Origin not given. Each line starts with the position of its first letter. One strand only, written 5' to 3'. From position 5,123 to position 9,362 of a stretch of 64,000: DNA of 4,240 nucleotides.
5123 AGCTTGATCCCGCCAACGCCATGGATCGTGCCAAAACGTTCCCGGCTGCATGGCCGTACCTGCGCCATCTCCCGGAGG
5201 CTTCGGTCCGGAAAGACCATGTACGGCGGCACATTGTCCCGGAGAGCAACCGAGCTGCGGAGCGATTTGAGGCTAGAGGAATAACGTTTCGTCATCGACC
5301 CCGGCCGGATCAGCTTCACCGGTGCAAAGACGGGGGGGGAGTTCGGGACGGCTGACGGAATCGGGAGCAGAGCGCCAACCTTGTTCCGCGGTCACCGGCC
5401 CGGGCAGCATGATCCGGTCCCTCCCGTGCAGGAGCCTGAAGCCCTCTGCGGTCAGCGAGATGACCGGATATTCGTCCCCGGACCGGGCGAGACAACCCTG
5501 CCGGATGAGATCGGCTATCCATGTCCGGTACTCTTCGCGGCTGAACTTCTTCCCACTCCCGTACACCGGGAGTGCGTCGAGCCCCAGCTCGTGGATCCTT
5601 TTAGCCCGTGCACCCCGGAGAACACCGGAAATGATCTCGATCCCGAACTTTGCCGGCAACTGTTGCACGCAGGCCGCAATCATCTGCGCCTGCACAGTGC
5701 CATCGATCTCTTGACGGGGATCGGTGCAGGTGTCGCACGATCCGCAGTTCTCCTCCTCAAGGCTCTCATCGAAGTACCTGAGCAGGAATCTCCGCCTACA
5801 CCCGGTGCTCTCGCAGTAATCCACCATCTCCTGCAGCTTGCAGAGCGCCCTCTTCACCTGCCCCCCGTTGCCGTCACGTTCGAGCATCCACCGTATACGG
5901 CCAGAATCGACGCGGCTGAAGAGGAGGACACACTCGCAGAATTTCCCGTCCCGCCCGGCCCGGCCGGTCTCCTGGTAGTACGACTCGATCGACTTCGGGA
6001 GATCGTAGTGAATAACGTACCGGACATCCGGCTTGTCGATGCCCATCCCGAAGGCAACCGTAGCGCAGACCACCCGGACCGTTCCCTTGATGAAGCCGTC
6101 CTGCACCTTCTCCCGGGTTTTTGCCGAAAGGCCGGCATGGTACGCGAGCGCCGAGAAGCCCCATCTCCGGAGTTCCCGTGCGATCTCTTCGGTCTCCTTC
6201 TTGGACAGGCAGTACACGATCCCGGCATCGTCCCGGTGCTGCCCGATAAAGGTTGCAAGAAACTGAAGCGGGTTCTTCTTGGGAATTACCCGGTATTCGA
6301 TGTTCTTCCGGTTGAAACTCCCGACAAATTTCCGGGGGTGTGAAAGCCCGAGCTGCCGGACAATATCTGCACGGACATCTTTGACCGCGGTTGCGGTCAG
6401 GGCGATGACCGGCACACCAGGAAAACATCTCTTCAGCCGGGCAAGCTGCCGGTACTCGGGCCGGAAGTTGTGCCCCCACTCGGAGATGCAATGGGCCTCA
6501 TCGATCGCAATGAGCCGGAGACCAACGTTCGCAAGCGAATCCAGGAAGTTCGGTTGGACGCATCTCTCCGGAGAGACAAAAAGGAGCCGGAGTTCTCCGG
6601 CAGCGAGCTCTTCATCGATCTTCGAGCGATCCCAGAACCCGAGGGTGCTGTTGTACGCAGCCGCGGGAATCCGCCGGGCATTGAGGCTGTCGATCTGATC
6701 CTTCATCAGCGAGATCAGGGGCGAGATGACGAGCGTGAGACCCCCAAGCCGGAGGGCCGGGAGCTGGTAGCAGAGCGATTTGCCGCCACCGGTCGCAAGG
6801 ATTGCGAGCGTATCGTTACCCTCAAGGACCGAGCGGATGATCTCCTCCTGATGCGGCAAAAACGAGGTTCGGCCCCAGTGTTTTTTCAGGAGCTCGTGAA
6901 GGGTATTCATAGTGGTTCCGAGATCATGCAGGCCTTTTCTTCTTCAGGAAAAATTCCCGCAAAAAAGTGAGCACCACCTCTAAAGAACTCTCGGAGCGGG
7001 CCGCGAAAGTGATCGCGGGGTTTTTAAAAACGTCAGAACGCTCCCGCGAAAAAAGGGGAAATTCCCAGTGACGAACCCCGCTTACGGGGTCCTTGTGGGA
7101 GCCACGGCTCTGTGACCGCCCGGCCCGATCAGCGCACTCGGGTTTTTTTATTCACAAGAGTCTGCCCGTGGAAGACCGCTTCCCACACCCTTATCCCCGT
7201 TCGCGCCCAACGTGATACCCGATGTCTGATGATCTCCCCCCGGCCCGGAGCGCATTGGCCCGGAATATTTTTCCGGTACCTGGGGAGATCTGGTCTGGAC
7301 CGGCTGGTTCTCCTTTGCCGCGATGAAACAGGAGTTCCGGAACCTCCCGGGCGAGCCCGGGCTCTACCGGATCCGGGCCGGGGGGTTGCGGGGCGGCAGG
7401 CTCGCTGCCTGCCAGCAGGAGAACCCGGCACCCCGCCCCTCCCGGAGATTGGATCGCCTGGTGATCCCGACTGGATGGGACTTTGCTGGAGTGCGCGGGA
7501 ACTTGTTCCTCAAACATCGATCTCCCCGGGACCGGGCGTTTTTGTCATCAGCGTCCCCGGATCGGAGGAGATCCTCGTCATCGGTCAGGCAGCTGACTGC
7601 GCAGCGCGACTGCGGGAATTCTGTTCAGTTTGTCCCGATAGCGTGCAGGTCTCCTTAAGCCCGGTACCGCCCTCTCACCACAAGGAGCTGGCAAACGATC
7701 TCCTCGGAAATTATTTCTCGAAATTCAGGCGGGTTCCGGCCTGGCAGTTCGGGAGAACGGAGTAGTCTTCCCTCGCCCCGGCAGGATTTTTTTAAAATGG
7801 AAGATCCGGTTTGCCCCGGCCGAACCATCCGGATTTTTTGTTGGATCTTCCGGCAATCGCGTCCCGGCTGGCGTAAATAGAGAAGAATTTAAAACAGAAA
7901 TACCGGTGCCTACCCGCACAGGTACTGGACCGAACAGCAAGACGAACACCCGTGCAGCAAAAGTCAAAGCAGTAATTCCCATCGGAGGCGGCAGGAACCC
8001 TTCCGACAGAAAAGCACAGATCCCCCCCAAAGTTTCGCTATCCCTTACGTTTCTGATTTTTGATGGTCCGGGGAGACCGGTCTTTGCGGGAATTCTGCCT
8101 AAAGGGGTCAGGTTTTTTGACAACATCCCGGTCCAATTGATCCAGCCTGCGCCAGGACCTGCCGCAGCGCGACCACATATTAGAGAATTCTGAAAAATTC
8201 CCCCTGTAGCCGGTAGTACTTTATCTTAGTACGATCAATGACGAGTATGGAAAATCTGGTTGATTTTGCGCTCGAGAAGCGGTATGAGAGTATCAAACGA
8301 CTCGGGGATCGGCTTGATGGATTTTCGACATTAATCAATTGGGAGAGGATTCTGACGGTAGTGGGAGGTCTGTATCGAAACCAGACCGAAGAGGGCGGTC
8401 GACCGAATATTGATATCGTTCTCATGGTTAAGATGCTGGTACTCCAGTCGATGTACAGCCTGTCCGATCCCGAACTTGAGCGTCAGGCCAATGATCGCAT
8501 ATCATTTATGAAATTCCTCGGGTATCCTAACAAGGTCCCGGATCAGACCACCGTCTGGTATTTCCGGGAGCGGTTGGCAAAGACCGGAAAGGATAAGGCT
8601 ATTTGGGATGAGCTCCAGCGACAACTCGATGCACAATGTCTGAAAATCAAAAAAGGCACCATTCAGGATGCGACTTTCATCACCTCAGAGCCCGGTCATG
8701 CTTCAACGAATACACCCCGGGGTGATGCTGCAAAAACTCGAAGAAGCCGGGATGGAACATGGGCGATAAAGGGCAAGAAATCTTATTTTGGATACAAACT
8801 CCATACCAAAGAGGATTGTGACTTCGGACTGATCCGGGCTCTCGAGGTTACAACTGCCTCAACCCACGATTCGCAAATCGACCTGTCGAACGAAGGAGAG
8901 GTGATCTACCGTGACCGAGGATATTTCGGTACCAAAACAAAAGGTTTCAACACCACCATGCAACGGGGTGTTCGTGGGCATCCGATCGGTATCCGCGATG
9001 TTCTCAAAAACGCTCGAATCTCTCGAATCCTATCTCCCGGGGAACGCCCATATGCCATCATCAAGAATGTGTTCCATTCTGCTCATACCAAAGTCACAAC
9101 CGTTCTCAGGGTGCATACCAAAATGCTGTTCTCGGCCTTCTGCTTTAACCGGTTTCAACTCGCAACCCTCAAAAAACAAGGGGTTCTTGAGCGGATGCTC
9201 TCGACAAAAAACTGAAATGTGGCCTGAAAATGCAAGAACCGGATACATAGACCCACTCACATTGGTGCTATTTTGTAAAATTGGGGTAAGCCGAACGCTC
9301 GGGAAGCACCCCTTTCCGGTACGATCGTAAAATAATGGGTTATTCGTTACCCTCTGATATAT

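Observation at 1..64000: Selective genome erosion: about 30% of host genes are relics while core genes are intact, suggesting a recently host-restricted methanogen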

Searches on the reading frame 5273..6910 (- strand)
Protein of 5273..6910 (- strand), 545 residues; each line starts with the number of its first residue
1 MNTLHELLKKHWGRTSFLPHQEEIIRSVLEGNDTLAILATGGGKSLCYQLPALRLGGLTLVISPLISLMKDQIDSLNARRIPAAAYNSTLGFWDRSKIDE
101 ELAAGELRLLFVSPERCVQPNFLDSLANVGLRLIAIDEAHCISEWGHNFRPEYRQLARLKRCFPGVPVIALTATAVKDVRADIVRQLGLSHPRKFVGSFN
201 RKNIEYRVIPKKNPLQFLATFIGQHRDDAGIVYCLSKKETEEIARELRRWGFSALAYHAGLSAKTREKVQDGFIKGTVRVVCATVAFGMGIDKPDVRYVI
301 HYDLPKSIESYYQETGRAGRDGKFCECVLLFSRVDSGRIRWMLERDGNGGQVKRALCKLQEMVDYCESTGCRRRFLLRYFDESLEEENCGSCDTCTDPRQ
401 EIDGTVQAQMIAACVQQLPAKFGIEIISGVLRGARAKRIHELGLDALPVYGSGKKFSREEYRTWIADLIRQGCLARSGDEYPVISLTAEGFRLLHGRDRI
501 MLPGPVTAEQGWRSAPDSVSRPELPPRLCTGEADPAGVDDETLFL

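Call 21: search_protein_families(library=pfam, max_evalue=0.001, proteins=[window:5273-6910:-])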
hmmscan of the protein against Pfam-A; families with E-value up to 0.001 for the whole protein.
window:5273-6910:- (545 aa): 5 families
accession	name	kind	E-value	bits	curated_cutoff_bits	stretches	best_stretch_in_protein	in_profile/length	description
PF09382.16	RQC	-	2.2e-25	89.2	23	1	398-506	1-109/114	RQC domain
PF00270.35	DEAD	-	5.6e-25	88.4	26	1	19-179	2-164/167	DEAD/DEAH box helicase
PF00271.37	Helicase_C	-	1.6e-23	83.5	23.5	1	216-322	4-110/110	Helicase conserved C-terminal domain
PF16124.10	RecQ_Zn_bind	-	1.7e-17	64.3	25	1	335-396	3-66/66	RecQ zinc-binding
PF04851.21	ResIII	-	3.2e-05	24.3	22.5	1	17-175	4-162/164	Type III restriction enzyme, res subunit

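Call 43: find_homologous_proteins(query=window:5273-6910:-, max_evalue=1e-100)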
Query window:5273-6910:- (545 aa): 7883 proteins with E <= 1e-100 among 8000 candidates; the best 120 are listed.
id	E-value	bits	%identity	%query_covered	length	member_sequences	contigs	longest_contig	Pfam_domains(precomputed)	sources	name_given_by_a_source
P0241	0.0e+0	1262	100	100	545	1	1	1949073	PF09382.18,PF00270.36,PF16124.11,PF00271.38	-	-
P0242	0.0e+0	1220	98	100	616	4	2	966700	PF09382.18,PF00270.36,PF00570.29,PF16124.11,PF00271.38,PF04851.22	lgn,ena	-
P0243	0.0e+0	1135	93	98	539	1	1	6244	PF09382.18,PF00270.36,PF16124.11,PF00271.38,PF04851.22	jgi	jgi:ATP-dependent DNA helicase RecQ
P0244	0.0e+0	1077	86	100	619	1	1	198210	PF09382.18,PF00270.36,PF00570.29,PF16124.11,PF00271.38,PF04851.22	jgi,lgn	-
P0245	6.6e-281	951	77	100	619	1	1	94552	PF09382.18,PF00270.36,PF00570.29,PF16124.11,PF00271.38,PF04851.22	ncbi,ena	-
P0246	2.2e-238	810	69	93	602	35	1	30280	PF09382.18,PF00270.36,PF00570.29,PF16124.11,PF00271.38,PF04851.22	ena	-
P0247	5.4e-238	809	68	93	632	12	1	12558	PF09382.18,PF00270.36,PF00570.29,PF16124.11,PF00271.38,PF04851.22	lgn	-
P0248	2.3e-237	807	67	95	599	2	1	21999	PF09382.18,PF00270.36,PF00570.29,PF16124.11,PF00271.38,PF04851.22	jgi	jgi:ATP-dependent DNA helicase RecQ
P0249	7.7e-237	805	69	93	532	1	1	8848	PF09382.18,PF00270.36,PF16124.11,PF00271.38,PF04851.22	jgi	jgi:ATP-dependent DNA helicase RecQ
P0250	2.2e-236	804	65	96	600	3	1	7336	PF09382.18,PF00270.36,PF00570.29,PF16124.11,PF00271.38,PF04851.22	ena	-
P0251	1.3e-234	798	66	96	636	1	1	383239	PF09382.18,PF00270.36,PF00570.29,PF16124.11,PF00271.38,PF04851.22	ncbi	-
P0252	2.5e-234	797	65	96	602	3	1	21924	PF09382.18,PF00270.36,PF00570.29,PF16124.11,PF00271.38,PF04851.22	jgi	jgi:ATP-dependent DNA helicase RecQ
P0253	7.4e-234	795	68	92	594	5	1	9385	PF09382.18,PF00270.36,PF00570.29,PF16124.11,PF00271.38,PF04851.22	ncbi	ncbi:MAG: DNA helicase RecQ [Methanoregula sp.]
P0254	9.1e-234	795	64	100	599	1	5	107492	PF09382.18,PF00270.36,PF00570.29,PF16124.11,PF00271.38,PF04851.22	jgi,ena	jgi:ATP-dependent DNA helicase RecQ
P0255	1.6e-233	794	65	96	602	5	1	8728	PF09382.18,PF00270.36,PF00570.29,PF16124.11,PF00271.38,PF04851.22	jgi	jgi:ATP-dependent DNA helicase RecQ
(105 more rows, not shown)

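Call 44: find_encoding_contigs(protein=P0242, flank=10000, max_places=2)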
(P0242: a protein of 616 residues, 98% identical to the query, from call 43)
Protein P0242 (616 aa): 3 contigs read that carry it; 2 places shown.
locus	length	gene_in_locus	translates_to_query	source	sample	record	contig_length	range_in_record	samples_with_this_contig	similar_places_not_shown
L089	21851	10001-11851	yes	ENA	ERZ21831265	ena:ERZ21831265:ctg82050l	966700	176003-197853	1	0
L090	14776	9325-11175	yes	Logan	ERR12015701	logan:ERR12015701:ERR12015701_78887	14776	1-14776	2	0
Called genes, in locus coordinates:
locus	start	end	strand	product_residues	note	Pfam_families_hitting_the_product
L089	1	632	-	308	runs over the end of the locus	PF13737:DDE_Tnp_1_5, PF01609:DDE_Tnp_1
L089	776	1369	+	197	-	PF01184:Gpr1_Fun34_YaaH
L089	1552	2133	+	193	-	PF04471:Mrr_cat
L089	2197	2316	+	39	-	-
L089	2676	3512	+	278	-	PF01061:ABC2_membrane, PF12698:ABC2_membrane_3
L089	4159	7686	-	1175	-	-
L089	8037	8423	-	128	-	-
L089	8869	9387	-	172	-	-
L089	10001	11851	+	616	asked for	PF00270:DEAD, PF04851:ResIII (weak), PF00271:Helicase_C, PF16124:RecQ_Zn_bind, PF09382:RQC, PF00570:HRDC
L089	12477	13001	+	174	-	-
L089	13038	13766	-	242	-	PF02596:DUF169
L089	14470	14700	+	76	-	-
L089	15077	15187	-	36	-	-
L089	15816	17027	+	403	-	PF00079:Serpin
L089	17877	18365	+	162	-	-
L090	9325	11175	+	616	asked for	PF00270:DEAD, PF04851:ResIII (weak), PF00271:Helicase_C, PF16124:RecQ_Zn_bind, PF09382:RQC, PF00570:HRDC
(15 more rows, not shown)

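Call 45: find_encoding_contigs(protein=P0244, flank=10000, max_places=1)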
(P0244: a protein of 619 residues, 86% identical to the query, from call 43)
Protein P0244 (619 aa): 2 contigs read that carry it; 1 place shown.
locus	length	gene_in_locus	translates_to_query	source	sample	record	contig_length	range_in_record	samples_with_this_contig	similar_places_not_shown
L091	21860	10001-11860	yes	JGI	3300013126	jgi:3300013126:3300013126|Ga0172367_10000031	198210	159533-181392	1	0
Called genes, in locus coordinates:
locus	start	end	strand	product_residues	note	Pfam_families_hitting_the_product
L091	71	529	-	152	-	PF00293:NUDIX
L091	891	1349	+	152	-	-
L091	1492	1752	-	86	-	-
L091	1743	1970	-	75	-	-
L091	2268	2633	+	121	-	-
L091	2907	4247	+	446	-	PF00083:Sugar_tr, PF06609:TRI12 (weak), PF07690:MFS_1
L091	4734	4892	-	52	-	-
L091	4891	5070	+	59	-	-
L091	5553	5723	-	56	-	-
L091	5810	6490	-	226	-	-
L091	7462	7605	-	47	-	-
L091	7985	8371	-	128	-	-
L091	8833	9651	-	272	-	-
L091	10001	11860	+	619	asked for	PF00270:DEAD, PF04851:ResIII (weak), PF00271:Helicase_C, PF16124:RecQ_Zn_bind, PF09382:RQC, PF00570:HRDC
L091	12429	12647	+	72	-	-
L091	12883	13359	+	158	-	-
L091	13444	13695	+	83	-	-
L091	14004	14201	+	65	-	-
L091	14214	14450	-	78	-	-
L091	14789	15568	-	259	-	PF02596:DUF169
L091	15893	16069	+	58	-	-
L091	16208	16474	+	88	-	PF02589:LUD_dom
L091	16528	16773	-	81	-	-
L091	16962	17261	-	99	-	-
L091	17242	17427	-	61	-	-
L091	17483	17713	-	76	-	-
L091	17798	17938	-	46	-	-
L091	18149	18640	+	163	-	-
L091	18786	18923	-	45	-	-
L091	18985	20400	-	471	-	PF00083:Sugar_tr (faint), PF07690:MFS_1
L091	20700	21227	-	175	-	-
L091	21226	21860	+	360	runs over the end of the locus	PF00989:PAS (weak), PF13188:PAS_8 (weak), PF13426:PAS_9 (faint), PF02518:HATPase_c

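Call 46: find_encoding_contigs(protein=P0245, flank=10000, max_places=1)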
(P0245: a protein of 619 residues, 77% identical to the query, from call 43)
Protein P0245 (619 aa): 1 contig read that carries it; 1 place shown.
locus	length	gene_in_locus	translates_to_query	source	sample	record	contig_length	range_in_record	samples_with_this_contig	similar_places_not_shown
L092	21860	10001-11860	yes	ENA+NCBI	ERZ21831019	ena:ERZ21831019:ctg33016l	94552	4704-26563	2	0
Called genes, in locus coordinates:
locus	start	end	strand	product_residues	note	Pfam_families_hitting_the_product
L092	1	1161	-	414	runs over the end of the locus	PF04455:Saccharop_dh_N, PF21571:ArgZ-like_C_1st, PF21570:ArgZ-like_C_2nd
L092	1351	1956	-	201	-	PF12804:NTP_transf_3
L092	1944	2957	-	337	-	PF00155:Aminotran_1_2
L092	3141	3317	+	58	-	PF01402:RHH_1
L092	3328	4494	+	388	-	PF00091:Tubulin, PF12327:FtsZ_C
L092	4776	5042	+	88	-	-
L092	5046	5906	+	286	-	PF23435:DUF7121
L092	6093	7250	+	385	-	PF01609:DDE_Tnp_1 (weak)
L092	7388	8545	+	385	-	PF01609:DDE_Tnp_1 (weak)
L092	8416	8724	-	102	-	-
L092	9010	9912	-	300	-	PF13518:HTH_28 (weak), PF13565:HTH_32 (weak), PF00665:rve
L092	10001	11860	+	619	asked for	PF04851:ResIII (weak), PF00270:DEAD, PF00271:Helicase_C, PF16124:RecQ_Zn_bind, PF09382:RQC, PF00570:HRDC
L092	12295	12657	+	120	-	-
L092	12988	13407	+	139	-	-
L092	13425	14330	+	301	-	-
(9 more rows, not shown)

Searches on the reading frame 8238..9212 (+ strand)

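Call 21: search_protein_families(library=pfam, max_evalue=0.001, proteins=[window:8238-9212:+])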
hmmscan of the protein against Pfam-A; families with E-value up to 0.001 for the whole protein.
window:8238-9212:+ (325 aa): 2 families
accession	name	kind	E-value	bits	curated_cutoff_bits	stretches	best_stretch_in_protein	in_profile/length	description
PF05598.16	DUF772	-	5e-21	74.9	23.1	1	54-125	1-73/74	Transposase domain (DUF772)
PF01609.27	DDE_Tnp_1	-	3e-09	37.4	23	1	140-304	6-199/200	Transposase DDE domain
